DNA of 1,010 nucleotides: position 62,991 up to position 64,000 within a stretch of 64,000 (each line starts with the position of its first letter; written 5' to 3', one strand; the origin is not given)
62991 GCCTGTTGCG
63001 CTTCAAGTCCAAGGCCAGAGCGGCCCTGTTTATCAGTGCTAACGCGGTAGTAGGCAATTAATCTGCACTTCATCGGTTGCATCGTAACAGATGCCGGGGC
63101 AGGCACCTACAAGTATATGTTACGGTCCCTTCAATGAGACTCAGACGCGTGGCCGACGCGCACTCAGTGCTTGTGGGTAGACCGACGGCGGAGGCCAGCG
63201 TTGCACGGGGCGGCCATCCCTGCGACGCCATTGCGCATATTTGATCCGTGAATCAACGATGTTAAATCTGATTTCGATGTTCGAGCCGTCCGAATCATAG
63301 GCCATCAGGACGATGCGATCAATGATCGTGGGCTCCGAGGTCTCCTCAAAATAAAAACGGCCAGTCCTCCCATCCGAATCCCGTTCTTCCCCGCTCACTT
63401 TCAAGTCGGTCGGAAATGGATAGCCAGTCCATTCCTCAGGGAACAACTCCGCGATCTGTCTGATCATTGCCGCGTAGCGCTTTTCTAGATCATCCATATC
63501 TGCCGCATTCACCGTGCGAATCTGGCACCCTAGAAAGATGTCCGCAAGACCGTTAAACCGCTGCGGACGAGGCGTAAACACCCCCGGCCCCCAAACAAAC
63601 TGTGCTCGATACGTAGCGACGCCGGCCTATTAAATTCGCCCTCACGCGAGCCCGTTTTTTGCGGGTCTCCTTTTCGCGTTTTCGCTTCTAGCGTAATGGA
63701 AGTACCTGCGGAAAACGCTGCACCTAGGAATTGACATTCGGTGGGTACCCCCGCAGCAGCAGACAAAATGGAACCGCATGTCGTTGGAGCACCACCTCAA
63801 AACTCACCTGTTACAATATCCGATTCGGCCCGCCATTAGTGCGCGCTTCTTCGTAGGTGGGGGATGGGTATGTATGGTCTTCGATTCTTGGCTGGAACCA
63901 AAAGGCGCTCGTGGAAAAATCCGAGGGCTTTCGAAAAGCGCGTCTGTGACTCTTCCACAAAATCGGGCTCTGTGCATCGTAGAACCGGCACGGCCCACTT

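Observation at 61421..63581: Lower-GC remnant of an integrated element: tRNA-like 3' fragment, membrane protein gene and a serine recombinase decayed across three frames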

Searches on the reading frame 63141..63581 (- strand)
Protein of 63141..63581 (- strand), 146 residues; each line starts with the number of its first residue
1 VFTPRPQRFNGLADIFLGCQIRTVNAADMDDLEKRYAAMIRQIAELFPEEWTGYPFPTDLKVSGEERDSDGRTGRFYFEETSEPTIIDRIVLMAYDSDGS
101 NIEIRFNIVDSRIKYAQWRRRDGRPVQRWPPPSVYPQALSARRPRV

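Call 6: search_protein_families(library=pfam, proteins=[window:63141-63581:-], max_evalue=1)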
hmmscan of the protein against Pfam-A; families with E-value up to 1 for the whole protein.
window:63141-63581:- (146 aa): 0 families

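Call 19: search_protein_families(library=ncbifam, proteins=[window:63141-63581:-], max_evalue=1)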
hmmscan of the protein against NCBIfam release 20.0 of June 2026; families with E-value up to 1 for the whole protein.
window:63141-63581:- (146 aa): 0 families

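Call 20: search_protein_families(library=phrogs, proteins=[window:63141-63581:-], max_evalue=1)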
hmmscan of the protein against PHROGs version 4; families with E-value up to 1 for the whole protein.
window:63141-63581:- (146 aa): 0 families

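Call 35: search_protein_representatives(protein=window:63141-63578:-)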
Query: 145 residues. Proteins with E-value up to 0.001 (for the whole library): 15; up to 1e-10: 7; up to 1e-30: 1. The best 15 are listed.
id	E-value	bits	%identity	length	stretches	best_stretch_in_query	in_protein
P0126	4.7e-94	328.6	100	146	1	1-145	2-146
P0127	9.9e-21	90.7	43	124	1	24-140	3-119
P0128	1.3e-17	80.6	40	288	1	28-143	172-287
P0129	4.9e-17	78.7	39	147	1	28-138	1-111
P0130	1.0e-16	77.7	40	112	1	28-134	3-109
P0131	1.1e-16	77.6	41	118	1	28-134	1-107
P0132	4.4e-12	62.6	36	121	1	30-137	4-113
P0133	2.5e-08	50.5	41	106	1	38-133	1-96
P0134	7.5e-08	48.9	35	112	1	28-135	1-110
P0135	8.3e-07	45.5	34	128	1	27-134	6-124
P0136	9.5e-07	45.3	37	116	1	33-133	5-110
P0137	7.8e-06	42.4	36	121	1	29-136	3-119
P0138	1.3e-05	41.7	36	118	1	28-133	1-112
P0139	3.0e-05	40.5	29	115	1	28-133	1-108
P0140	3.1e-04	37.2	43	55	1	87-133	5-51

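Call 49: find_homologous_proteins(query=window:63144-63500:-, max_evalue=0.01)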
Query window:63144-63500:- (119 aa): 1 proteins with E <= 0.01 among 2 candidates.
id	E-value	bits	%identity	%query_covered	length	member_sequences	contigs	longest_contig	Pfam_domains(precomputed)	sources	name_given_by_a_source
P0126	3.0e-74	265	100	100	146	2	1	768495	-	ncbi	-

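Call 50: search_protein_families(library=padloc, proteins=[window:63144-63500:-], max_evalue=1)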
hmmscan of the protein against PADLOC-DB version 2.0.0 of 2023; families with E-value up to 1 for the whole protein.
window:63144-63500:- (119 aa): 0 families

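Call 51: find_encoding_contigs(protein=P0126, flank=10000, max_places=5)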
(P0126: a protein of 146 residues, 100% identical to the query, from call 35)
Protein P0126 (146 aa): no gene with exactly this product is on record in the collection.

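Call 52: list_cluster_members(proteins=[P0126, P0121, P0009])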
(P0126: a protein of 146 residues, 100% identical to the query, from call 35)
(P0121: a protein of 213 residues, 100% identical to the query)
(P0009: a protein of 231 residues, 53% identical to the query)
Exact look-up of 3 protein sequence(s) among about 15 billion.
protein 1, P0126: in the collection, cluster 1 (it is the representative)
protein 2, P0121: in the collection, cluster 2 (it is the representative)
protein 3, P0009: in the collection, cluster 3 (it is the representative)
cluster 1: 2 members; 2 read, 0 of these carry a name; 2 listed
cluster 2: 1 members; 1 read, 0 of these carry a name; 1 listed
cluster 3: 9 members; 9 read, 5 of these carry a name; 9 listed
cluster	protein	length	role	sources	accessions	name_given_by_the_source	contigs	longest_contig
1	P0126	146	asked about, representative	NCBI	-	-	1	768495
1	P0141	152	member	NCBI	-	-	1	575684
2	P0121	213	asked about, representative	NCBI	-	-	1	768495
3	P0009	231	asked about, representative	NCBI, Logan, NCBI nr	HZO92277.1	MAG TPA: recombinase family protein [Candidatus Baltobacteraceae bacterium] | recombinase family protein [Candidatus Baltobacteraceae bacterium]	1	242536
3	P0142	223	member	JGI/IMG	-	DNA invertase Pin-like site-specific DNA recombinase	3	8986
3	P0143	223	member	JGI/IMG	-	DNA invertase Pin-like site-specific DNA recombinase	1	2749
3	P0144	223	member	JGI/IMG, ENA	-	DNA invertase Pin-like site-specific DNA recombinase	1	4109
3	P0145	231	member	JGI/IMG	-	DNA invertase Pin-like site-specific DNA recombinase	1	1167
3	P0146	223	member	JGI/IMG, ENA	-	-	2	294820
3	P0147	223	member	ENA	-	-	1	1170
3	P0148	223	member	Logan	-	-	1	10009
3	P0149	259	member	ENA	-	-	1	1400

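Call 53: find_encoding_contigs(protein=P0141, flank=10000, max_places=5)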
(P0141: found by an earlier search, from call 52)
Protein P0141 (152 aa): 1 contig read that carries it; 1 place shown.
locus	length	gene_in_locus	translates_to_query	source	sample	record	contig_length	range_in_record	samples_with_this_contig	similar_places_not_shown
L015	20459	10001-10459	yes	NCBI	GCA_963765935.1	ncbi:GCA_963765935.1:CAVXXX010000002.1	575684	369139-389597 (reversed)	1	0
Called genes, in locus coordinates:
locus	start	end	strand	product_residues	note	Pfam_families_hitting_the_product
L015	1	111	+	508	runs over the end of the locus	PF01938:TRAM, PF05958:tRNA_U5-meth_tr, PF02475:TRM5-TYW2_MTfase, PF03602:Cons_hypoth95 (weak), PF05175:MTS (faint), PF09445:Methyltransf_15, PF13847:Methyltransf_31, PF13649:Methyltransf_25 (weak)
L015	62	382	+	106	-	PF02686:GatC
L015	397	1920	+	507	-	PF01425:Amidase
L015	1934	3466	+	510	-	PF02934:GatB_N, PF02637:GatB_Yqey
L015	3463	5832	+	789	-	PF05192:MutS_III (weak), PF00488:MutS_V, PF20297:MSSS (weak), PF01713:Smr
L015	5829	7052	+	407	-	PF00579:tRNA-synt_1b, PF22421:SYY_C-terminal (weak), PF01479:S4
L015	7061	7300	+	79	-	-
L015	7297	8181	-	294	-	PF01430:HSP33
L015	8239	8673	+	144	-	PF01220:DHquinase_II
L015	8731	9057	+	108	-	PF00216:Bac_DNA_binding, PF18291:HU-HIG (weak)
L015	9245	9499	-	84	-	PF00589:Phage_integrase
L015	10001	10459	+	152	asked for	-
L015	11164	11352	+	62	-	-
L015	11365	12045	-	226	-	-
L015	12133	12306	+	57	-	-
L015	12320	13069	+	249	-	-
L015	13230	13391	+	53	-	-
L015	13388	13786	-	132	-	PF04343:DUF488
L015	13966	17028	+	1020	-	PF14870:PSII_BNR (faint), PF02012:BNR (faint), PF13088:BNR_2 (faint), PF15899:BNR_6 (faint), PF15902:Sortilin-Vps10, PF25852:DUF6242_C (faint), PF15902:Sortilin-Vps10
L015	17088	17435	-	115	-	-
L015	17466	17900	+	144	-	PF00075:RNase_H, PF13456:RVT_3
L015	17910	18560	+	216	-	-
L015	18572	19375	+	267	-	PF01522:Polysacc_deac_1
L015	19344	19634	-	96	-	PF11948:DUF3465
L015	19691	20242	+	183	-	PF13302:Acetyltransf_3, PF00583:Acetyltransf_1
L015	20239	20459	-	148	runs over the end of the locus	PF00293:NUDIX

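Call 76: predict_structure(alignment_id=A5)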
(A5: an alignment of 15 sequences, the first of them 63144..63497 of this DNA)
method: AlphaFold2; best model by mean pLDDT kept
length: 118 residues; sequences in the alignment: 15
mean_pLDDT: 87.3   pTM: 0.81
mean pLDDT of the five models: 87.3, 86.3, 86.2, 86.1, 86.0
residues with pLDDT >= 90: 71; 70-90: 33; 50-70: 13; < 50: 1
segments of 3 or more residues with pLDDT < 50: none
pLDDT, mean of each block of 10 residues (from residue 1): 85 87 68 92 95 80 95 96 92 96 93 66
secondary structure, 60 per line:
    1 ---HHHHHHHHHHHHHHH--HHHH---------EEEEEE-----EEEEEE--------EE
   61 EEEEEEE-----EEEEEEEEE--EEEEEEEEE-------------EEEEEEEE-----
elements in order: H4-18 H21-24 E34-39 E45-50 E59-67 E73-81 E84-92 E106-113

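Call 91: search_protein_families(library=pfam, proteins=[window:63144-63497:-], max_evalue=10)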
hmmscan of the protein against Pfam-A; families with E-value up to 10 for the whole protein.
window:63144-63497:- (118 aa): 0 families

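Call 92: find_encoding_contigs(protein=P0127, flank=8000, max_places=4)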
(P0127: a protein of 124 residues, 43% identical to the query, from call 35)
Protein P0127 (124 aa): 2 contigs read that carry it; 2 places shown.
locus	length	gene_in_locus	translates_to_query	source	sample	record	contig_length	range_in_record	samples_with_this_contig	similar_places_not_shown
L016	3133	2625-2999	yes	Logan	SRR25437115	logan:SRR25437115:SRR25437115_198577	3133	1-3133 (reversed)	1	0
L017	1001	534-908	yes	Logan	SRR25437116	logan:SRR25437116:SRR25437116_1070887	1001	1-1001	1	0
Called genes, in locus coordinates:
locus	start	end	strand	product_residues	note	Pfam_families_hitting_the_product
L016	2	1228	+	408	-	?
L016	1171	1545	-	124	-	PF01740:STAS, PF13466:STAS_2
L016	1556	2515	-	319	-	-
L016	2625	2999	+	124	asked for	-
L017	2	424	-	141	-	?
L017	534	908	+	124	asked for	-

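Call 93: search_protein_families(library=pfam, proteins=[P0128, P0129, P0141], max_evalue=0.01)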
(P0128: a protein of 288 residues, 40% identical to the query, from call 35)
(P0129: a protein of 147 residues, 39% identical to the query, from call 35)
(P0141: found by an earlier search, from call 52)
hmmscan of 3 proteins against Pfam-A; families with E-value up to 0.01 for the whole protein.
P0128 (288 aa): 1 family
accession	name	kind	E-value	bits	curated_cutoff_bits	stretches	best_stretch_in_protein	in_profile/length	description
PF02861.25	Clp_N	-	1.3e-15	57.8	20.7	2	19-68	1-50/53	Clp amino terminal domain, pathogenicity island component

P0129 (147 aa): 0 families

P0141 (152 aa): 0 families

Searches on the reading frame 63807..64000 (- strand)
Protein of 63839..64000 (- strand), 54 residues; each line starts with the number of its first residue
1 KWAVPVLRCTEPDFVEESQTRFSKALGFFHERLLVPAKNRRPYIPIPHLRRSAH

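Call 91: search_protein_families(library=pfam, proteins=[window:63839-64000:-, window:63814-63999:-, window:63807-63998:-], max_evalue=10)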
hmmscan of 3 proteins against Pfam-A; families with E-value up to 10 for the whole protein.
seq(54 aa): 0 families

seq(62 aa): 0 families

seq(64 aa): 0 families
